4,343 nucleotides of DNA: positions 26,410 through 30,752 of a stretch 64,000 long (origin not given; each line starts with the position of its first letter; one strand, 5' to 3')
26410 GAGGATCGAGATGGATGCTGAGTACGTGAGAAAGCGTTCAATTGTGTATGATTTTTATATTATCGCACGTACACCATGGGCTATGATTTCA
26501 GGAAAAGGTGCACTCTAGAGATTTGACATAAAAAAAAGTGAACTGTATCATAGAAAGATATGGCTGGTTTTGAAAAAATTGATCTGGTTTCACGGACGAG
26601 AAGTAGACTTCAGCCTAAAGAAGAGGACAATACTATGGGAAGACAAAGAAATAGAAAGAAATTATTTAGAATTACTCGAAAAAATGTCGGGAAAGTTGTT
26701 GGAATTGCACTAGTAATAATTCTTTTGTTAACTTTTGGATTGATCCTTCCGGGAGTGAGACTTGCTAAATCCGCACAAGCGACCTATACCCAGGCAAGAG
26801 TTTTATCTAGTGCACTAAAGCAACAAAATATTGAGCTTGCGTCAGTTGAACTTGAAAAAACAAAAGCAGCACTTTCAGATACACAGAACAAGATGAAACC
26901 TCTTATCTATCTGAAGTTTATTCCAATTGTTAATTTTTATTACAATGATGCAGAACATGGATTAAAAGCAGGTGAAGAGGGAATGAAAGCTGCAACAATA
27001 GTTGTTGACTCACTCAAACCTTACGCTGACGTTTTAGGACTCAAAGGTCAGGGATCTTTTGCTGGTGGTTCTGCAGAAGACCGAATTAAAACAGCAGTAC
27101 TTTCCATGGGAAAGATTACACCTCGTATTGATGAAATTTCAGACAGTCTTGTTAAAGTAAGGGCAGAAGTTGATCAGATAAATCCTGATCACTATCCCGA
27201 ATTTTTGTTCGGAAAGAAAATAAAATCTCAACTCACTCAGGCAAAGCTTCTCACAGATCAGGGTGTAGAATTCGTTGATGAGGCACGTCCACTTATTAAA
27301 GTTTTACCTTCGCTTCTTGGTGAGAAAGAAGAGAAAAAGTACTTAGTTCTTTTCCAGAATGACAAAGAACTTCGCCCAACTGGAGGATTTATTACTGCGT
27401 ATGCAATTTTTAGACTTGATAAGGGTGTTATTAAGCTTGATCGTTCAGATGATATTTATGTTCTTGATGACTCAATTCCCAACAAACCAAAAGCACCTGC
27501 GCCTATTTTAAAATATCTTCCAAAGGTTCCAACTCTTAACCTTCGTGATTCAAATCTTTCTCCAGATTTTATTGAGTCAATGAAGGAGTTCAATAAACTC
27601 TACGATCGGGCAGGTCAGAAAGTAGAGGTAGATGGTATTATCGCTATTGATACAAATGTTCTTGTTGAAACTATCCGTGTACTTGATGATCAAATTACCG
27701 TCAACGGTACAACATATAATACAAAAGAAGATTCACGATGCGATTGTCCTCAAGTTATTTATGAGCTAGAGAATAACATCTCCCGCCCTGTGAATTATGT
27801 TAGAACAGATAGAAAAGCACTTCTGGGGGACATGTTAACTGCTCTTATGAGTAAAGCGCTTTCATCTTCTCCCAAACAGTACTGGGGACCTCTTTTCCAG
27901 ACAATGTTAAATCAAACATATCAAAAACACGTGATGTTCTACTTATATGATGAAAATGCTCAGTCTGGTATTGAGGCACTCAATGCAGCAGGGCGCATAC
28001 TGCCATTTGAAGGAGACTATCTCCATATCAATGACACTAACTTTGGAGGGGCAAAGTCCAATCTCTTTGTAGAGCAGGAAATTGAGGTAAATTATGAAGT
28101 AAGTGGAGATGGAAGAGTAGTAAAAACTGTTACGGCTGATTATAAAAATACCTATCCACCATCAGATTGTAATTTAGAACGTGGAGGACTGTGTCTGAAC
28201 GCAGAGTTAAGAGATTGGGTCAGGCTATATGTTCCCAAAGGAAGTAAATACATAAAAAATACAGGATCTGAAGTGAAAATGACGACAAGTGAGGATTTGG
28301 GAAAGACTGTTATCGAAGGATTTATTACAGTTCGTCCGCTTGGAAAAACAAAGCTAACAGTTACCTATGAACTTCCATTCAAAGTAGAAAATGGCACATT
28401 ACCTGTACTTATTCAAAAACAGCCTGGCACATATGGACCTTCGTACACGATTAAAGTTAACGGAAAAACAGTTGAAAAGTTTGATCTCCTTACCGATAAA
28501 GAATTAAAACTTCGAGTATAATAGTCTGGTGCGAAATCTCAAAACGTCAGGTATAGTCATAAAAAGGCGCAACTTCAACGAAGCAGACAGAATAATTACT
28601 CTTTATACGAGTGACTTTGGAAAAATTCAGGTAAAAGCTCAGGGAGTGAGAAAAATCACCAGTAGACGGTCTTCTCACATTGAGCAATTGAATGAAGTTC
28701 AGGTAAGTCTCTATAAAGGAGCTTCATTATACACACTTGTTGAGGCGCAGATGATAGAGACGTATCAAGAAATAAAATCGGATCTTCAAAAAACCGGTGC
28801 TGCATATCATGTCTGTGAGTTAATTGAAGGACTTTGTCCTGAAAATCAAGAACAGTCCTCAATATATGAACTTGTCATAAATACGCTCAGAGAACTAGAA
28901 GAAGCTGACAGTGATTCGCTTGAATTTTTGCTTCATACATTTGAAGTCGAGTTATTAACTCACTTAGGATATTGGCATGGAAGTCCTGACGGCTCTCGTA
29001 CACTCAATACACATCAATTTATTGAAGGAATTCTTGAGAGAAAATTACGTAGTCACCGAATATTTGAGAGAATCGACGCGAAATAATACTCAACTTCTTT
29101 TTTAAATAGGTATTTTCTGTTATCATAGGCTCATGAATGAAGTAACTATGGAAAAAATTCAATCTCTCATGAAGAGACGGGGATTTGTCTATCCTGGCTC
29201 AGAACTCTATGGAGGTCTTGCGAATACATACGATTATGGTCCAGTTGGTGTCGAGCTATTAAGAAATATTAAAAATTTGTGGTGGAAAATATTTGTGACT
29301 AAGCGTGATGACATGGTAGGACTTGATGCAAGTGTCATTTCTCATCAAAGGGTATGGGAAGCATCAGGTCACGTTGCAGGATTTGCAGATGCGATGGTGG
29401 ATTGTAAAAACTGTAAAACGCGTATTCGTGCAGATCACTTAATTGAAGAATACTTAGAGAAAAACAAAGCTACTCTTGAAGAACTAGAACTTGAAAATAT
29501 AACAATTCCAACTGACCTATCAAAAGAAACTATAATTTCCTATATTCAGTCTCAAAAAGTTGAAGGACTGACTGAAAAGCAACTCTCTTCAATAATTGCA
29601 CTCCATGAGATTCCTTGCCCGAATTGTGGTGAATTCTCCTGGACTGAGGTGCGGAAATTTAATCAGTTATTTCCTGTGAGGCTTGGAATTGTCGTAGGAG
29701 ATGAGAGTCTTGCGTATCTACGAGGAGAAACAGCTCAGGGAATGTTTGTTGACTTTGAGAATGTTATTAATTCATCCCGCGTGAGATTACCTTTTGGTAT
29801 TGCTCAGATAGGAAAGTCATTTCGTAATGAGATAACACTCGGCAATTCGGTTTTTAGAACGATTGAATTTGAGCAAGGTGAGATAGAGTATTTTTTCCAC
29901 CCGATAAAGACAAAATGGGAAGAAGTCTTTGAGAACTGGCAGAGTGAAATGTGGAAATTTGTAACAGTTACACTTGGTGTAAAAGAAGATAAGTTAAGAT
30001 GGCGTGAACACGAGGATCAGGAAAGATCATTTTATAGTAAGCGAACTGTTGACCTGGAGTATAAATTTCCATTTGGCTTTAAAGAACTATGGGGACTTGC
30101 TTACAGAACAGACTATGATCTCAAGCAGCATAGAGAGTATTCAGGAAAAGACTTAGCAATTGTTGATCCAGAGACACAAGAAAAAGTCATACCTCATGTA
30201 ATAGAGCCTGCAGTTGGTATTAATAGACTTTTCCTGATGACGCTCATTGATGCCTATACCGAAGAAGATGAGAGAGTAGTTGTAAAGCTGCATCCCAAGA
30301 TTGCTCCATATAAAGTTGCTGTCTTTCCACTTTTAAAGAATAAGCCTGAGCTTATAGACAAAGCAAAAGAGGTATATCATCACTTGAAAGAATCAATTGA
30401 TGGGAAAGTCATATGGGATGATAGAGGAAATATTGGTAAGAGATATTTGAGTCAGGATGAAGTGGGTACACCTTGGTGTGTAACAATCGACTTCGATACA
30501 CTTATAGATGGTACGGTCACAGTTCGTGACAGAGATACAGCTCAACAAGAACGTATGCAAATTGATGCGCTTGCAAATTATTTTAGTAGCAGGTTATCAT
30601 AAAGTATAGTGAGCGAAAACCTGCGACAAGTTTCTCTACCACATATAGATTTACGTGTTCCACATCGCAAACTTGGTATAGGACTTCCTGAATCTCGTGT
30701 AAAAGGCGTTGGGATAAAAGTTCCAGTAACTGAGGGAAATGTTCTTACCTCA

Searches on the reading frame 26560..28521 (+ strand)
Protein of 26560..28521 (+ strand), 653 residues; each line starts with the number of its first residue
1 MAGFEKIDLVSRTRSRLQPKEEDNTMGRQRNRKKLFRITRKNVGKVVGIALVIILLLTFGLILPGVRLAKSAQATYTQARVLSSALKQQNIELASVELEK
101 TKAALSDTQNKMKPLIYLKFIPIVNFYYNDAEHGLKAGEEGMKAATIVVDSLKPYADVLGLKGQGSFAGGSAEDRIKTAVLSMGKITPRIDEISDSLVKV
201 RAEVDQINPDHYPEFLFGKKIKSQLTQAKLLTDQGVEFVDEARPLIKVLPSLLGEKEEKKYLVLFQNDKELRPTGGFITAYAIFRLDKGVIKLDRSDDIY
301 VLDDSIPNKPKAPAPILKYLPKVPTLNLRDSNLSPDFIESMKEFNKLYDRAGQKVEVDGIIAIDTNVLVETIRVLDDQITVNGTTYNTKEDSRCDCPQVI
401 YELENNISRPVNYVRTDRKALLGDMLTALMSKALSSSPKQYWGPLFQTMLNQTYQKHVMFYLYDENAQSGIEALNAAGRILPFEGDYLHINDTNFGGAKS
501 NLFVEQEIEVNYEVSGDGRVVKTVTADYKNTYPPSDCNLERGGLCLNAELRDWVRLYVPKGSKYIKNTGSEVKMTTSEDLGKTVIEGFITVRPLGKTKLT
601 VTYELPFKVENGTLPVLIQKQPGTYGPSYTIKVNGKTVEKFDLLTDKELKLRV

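Call 48: search_protein_families(library=pfam, proteins=[window:26560-28521:+], max_evalue=0.001)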
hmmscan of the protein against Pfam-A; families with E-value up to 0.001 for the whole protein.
window:26560-28521:+ (653 aa): 1 family
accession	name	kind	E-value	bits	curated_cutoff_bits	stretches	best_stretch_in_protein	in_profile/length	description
PF13196.11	DUF4012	-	4.8e-22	79.5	28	1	257-388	2-132/144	Protein of unknown function (DUF4012)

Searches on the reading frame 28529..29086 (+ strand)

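Call 48: search_protein_families(library=pfam, proteins=[window:28529-29086:+], max_evalue=0.001)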
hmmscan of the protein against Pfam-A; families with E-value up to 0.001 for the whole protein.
window:28529-29086:+ (185 aa): 2 families
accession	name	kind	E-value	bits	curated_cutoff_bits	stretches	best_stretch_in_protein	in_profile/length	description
PF11967.14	RecO_N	-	3e-20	72.5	27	1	1-79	1-80/80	Recombination protein O N terminal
PF02565.21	RecO_C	-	5.6e-13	49.4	22.1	1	84-148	2-64/157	Recombination protein O C terminal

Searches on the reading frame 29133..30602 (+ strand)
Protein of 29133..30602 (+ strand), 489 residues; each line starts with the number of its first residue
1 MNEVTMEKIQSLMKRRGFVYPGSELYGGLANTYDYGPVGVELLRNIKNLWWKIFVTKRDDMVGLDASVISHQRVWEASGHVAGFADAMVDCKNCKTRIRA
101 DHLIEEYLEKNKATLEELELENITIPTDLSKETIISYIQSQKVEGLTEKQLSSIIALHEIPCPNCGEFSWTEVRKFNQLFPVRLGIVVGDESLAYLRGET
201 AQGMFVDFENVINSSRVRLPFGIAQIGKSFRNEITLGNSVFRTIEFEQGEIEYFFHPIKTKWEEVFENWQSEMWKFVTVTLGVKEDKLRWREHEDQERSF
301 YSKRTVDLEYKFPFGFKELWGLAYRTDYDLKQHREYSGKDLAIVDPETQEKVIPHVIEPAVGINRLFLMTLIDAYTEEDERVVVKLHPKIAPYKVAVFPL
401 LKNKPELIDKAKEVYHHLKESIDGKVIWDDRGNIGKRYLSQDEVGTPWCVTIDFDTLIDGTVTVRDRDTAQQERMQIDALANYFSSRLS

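Call 48: search_protein_families(library=pfam, proteins=[window:29133-30602:+], max_evalue=0.001)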
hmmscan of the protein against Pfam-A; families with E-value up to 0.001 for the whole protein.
window:29133-30602:+ (489 aa): 2 families
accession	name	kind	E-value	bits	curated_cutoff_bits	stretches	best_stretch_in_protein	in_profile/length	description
PF03129.25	HGTP_anticodon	-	4.8e-19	68.8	21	1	394-486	1-93/94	Anticodon binding domain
PF00587.30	tRNA-synt_2b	-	4.1e-07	30.7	29.3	1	195-369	12-174/179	tRNA synthetase class II core domain (G, H, P, S and T)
